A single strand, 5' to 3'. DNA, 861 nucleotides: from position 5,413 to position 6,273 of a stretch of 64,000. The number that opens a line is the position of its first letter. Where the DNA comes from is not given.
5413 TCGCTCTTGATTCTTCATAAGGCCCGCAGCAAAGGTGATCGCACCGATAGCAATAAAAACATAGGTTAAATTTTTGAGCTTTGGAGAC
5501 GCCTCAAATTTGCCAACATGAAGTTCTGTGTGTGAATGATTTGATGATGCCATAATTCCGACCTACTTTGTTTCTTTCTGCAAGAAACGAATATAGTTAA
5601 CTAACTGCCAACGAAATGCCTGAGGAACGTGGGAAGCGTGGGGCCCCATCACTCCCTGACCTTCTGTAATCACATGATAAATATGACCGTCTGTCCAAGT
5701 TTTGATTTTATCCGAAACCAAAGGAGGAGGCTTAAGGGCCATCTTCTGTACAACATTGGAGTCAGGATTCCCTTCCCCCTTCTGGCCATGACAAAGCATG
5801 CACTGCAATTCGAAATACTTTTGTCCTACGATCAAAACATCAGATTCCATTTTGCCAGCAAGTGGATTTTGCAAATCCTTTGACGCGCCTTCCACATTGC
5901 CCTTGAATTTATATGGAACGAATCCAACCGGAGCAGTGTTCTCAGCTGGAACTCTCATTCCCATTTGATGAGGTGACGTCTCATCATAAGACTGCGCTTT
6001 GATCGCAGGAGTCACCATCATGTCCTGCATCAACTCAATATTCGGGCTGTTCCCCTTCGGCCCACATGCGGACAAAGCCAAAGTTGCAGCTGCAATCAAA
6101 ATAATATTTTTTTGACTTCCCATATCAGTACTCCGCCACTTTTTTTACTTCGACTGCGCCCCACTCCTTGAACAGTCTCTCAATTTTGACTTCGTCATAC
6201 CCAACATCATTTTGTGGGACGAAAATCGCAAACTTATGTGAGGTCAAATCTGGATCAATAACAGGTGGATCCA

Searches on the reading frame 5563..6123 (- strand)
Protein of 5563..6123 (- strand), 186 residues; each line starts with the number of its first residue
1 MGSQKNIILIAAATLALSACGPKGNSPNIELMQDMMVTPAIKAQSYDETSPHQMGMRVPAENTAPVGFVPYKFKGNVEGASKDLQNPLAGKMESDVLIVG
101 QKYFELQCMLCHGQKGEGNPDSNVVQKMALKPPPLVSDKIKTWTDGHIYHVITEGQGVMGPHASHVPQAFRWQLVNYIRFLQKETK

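Call 35: find_encoding_contigs(protein=window:5563-6123:-, flank=10000, max_places=6)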
Protein window:5563-6123:- (186 aa): 2 contigs read that carry it; 2 places shown.
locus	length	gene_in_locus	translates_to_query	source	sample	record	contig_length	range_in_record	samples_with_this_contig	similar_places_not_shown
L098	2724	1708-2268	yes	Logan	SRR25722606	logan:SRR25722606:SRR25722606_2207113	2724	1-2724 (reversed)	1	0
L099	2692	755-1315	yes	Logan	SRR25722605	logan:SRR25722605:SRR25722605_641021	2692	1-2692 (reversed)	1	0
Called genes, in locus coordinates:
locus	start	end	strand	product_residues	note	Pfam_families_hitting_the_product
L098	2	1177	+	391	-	?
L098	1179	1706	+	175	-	PF11821:ActD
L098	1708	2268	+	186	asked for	PF13442:Cytochrome_CBB3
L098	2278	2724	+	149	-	?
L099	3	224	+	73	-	?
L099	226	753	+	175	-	PF11821:ActD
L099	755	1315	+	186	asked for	PF13442:Cytochrome_CBB3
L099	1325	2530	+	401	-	-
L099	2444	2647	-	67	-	-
